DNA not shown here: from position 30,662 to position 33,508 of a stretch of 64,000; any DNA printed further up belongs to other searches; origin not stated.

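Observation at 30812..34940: NRPS-like A-PCP-TE gene translationally coupled to the lasso cyclase (possible RiPP-NRPS hybrid chemistry)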

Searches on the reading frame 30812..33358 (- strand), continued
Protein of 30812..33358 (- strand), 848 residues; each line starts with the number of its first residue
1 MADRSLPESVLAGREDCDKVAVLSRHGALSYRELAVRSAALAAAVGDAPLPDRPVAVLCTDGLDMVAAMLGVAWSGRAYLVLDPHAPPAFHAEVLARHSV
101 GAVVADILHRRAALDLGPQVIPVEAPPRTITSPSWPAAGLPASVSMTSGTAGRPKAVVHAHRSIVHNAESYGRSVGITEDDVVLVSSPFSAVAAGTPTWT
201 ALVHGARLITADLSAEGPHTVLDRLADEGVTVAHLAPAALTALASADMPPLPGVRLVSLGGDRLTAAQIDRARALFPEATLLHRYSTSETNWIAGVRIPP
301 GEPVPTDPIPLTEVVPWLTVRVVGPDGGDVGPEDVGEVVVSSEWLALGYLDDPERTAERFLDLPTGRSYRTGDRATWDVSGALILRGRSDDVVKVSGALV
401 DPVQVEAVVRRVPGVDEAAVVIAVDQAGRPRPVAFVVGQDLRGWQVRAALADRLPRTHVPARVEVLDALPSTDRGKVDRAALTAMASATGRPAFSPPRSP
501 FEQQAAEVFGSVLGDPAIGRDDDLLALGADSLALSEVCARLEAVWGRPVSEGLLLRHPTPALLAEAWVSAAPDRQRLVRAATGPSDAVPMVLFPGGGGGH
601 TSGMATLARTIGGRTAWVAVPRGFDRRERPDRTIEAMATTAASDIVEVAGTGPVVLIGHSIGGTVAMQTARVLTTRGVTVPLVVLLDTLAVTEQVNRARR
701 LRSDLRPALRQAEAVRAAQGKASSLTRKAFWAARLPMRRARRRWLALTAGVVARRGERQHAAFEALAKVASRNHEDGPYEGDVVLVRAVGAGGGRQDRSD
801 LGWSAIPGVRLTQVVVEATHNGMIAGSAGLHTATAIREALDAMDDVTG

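Call 31: search_solved_structures(query=window:30815-33358:-, max_evalue=1e-10, show_alignments=2)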
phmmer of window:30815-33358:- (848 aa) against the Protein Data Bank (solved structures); distinct sequences matched with E-value up to 1e-10: 137 (the best 60 are shown).
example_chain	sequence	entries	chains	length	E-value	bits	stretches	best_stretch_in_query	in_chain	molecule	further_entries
6mfz_A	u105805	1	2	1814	2.8e-92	313.5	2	18-561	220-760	Linear gramicidin synthase subunit A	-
9be3_A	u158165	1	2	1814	3.5e-92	313.2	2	18-560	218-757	Linear gramicidin synthase subunit A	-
9meh_A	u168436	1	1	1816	3.5e-92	313.2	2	18-560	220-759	Linear gramicidin synthase subunit A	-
9be4_A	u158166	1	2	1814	1.4e-91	311.2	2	18-560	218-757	Linear gramicidin synthase subunit A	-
6mfy_A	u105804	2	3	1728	2e-82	280.9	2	18-561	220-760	Linear gramicidin synthase subunit A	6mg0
8xjz_C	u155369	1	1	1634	9.3e-67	229.1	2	53-573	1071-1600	Peptide synthetase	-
5es5_A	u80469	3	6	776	3e-49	171.2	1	18-563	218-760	Linear gramicidin synthetase subunit A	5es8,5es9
6mfx_A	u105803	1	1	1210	4.9e-49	170.5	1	18-561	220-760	Linear gramicidin synthase subunit A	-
6mfw_A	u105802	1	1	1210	9.7e-49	169.5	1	18-561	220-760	Linear gramicidin synthase subunit A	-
2vsq_A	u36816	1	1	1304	2.6e-48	168.1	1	25-690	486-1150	SURFACTIN SYNTHETASE SUBUNIT 3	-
5u89_A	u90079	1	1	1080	6.9e-48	166.7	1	18-580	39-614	Amino acid adenylation domain protein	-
4dg8_A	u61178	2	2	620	1.9e-46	161.9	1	20-542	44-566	PA1221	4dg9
6n8e_A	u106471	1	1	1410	1.6e-45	158.9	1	21-680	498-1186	holo-ObiF1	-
9bfd_A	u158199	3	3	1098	4.2e-44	154.1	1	18-561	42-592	Tyrocidine synthase 1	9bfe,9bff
9bfd_B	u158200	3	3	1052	4.6e-43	150.7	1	18-564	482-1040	Tyrocidine synthase 2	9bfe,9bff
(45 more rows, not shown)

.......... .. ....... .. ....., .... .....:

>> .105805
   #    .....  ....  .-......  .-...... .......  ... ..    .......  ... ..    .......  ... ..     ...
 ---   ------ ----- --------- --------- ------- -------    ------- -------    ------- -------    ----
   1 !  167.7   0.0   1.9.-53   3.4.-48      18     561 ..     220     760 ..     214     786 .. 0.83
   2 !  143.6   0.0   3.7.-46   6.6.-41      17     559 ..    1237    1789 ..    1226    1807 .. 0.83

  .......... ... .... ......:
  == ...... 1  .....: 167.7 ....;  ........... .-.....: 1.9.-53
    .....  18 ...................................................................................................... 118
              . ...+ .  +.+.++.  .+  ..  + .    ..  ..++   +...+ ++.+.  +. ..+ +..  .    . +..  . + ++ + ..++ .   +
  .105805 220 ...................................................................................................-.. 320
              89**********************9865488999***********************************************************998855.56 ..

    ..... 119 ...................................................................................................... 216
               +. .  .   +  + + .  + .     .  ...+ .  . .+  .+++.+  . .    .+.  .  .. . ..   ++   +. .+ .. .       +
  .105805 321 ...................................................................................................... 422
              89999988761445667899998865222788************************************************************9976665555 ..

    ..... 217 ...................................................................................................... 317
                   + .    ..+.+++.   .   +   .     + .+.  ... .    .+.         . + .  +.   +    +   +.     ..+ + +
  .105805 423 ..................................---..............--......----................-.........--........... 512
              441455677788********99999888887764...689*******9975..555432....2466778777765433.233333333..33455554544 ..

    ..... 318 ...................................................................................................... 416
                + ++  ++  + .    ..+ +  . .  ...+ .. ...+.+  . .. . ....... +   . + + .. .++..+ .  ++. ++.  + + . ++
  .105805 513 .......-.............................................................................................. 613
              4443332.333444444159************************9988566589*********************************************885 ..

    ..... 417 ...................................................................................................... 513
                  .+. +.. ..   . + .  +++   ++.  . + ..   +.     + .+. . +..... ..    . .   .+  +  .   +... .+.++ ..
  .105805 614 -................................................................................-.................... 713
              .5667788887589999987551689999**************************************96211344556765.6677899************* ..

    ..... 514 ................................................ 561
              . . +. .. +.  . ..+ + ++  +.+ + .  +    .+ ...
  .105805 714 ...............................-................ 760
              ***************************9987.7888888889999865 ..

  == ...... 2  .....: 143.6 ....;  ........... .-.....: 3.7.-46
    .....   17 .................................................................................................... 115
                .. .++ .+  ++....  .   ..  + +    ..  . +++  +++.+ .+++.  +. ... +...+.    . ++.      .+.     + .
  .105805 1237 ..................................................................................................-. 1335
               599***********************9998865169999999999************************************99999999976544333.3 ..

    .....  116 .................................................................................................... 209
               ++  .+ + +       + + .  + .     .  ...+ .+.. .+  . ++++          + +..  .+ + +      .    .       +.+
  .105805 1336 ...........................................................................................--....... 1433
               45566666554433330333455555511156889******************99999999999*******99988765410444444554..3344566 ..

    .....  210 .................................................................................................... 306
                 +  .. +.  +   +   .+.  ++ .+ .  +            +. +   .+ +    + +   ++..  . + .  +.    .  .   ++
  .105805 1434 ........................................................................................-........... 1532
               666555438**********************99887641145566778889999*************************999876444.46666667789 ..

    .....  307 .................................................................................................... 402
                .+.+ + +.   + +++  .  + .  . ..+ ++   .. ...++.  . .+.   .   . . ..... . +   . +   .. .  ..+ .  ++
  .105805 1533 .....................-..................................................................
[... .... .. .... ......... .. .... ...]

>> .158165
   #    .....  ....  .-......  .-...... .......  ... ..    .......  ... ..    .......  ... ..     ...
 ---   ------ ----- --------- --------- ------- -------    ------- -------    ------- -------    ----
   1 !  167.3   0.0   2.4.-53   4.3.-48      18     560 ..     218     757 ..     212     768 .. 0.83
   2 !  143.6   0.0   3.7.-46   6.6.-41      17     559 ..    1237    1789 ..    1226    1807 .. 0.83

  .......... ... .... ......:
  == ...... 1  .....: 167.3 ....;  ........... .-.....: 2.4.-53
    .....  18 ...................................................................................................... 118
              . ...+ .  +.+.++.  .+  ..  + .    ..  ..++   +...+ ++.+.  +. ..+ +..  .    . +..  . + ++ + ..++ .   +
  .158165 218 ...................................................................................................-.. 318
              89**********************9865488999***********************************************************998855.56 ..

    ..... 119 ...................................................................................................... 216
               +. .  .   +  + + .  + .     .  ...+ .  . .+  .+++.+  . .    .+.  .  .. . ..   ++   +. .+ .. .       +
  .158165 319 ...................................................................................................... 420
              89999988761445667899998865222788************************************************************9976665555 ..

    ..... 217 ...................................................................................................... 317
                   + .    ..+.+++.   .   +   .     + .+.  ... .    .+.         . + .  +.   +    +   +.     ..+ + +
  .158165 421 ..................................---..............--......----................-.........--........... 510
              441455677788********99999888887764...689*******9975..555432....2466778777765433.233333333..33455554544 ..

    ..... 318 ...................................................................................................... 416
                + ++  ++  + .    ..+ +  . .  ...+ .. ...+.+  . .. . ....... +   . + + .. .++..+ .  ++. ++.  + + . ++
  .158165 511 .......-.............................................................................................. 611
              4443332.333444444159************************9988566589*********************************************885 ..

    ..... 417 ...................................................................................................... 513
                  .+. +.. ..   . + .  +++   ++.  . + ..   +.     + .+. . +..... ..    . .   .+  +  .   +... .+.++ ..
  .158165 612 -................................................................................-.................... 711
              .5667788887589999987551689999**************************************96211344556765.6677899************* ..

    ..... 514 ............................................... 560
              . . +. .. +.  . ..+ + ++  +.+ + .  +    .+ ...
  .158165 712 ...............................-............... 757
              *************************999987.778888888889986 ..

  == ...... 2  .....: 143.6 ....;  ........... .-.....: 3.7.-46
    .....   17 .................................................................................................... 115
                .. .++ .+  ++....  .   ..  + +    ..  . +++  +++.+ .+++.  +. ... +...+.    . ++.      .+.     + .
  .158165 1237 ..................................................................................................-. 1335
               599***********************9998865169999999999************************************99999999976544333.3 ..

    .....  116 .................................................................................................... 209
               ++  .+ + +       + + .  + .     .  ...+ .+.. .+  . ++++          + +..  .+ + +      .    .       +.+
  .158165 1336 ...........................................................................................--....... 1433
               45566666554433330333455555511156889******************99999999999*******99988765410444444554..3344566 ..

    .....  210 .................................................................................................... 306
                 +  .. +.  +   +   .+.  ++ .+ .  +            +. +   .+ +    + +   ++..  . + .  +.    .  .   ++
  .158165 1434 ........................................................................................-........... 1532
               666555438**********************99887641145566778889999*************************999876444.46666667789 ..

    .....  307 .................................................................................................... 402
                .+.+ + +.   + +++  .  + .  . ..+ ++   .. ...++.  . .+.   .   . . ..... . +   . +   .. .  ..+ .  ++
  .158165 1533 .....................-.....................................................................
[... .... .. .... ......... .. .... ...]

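Call 37: find_related_loci(query=A1, collection=genome_contigs, flank=10000)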
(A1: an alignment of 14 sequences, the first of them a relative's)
Query A1 (848 aa) in genome_contigs; peptide patterns used: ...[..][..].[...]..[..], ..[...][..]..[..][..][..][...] (x = any residue, [..] = any of these).
599 stretches matched a pattern (row limit reached: there are more); 468 encode a relative of the query (tblastn E <= 1e-3); the best 80 are kept; 80 distinct loci.
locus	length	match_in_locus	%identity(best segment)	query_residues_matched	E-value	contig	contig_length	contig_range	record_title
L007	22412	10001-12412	47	20-823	9e-153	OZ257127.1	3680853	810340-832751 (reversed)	MAG: Actinomycetes bacterium isolate a9ccef48-db57-4dbf-8a87-581e90263f54 genome assembly, chromosome: 1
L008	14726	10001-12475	47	27-832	2e-152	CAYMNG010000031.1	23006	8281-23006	MAG TPA_asm: uncultured Bifidobacteriaceae bacterium isolate SRP263991_co5_26 genome assembly, contig: NODE_4431_length_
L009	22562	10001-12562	41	2-844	9e-135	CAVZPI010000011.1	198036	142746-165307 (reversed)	MAG: uncultured Actinomycetes bacterium isolate MFD02832.bin.3.105 genome assembly, contig: contig_21439, whole genome s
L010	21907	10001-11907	42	103-729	1e-88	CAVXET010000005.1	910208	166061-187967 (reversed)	MAG: uncultured Gammaproteobacteria bacterium isolate MFD02242.bin.2.304 genome assembly, contig: contig_1469, whole gen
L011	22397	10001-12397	24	29-847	2e-56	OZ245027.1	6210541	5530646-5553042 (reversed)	MAG: Cyclobacteriaceae bacterium isolate e640f11d-ed88-477f-b611-337393e06310 genome assembly, chromosome: 1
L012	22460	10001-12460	32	18-827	2e-54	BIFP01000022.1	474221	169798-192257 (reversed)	Micromonosporaceae bacterium KJ-029 DNA, scaffold22_cov18, whole genome shotgun sequence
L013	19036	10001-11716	34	12-566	1e-53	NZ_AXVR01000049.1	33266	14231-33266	Salinispora cortesiana strain CNY-202 K228DRAFT_scaffold00049.49_C, whole genome shotgun sequence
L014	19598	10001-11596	34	51-564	8e-52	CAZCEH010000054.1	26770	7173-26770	MAG TPA_asm: uncultured Actinomycetes bacterium isolate SRP342105_co3_232 genome assembly, contig: NODE_1315_length_2677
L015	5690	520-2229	33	18-583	2e-51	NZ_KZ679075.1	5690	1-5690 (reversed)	Streptomyces dioscori strain A217 scaffold38, whole genome shotgun sequence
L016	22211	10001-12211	30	28-712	2e-50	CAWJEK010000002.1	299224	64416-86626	MAG: uncultured Acidimicrobiaceae bacterium isolate MFD04780.bin.2.127 genome assembly, contig: contig_12233, whole geno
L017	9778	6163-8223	32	14-688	4e-48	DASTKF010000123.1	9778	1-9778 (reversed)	MAG TPA_asm: Gaiella sp. isolate SMAG_U1951 k141_273064, whole genome shotgun sequence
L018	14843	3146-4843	32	2-546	2e-49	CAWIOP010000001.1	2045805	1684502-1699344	MAG: uncultured Gammaproteobacteria bacterium isolate MFD01561.bin.2.37 genome assembly, contig: contig_15434, whole gen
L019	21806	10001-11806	34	18-582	2e-46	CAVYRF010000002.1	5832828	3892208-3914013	MAG: uncultured Acidobacteriota bacterium isolate MFD00964.bin.1.74 genome assembly, contig: contig_5274, whole genome s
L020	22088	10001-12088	28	29-696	3e-45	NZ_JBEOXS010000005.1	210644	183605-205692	Streptomyces sp. NPDC002055 NPDC002055_79_F11.ctg-0005, whole genome shotgun sequence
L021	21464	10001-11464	35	55-542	4e-45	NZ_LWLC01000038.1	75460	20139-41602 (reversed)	Saccharothrix sp. CB00851 scaffold43, whole genome shotgun sequence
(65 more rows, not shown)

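Call 41: find_related_loci(query=A1, collection=metagenome_contigs, flank=10000)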
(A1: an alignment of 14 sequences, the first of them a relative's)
Query A1 (848 aa) in metagenome_contigs; peptide patterns used: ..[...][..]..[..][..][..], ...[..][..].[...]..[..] (x = any residue, [..] = any of these).
600 stretches matched a pattern (row limit reached: there are more); 377 encode a relative of the query (tblastn E <= 1e-3); the best 80 are kept; 80 distinct loci.
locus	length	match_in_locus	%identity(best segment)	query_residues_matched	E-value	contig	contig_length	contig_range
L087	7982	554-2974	31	28-814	2e-56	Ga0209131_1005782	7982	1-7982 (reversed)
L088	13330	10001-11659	33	18-559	8e-55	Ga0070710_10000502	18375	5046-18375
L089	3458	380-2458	28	20-687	2e-52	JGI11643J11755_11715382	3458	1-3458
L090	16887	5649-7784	29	141-844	2e-51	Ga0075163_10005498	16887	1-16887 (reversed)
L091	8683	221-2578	27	18-825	4e-49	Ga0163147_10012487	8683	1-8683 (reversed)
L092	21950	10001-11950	31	41-689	8e-46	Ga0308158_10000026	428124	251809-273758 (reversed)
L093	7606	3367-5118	30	30-593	1e-45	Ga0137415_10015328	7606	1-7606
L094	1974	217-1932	28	18-564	3e-46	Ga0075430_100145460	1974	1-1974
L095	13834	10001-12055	30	27-687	9e-44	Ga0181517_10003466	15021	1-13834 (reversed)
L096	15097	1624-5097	33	29-590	1e-42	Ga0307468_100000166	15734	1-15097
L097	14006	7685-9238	31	27-564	3e-42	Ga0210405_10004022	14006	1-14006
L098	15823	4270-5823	31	27-564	3e-42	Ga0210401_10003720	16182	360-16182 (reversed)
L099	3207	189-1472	35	141-559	3e-42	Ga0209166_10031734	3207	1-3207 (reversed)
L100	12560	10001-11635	32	51-585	4e-40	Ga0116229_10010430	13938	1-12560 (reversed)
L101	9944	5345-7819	27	14-803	6e-40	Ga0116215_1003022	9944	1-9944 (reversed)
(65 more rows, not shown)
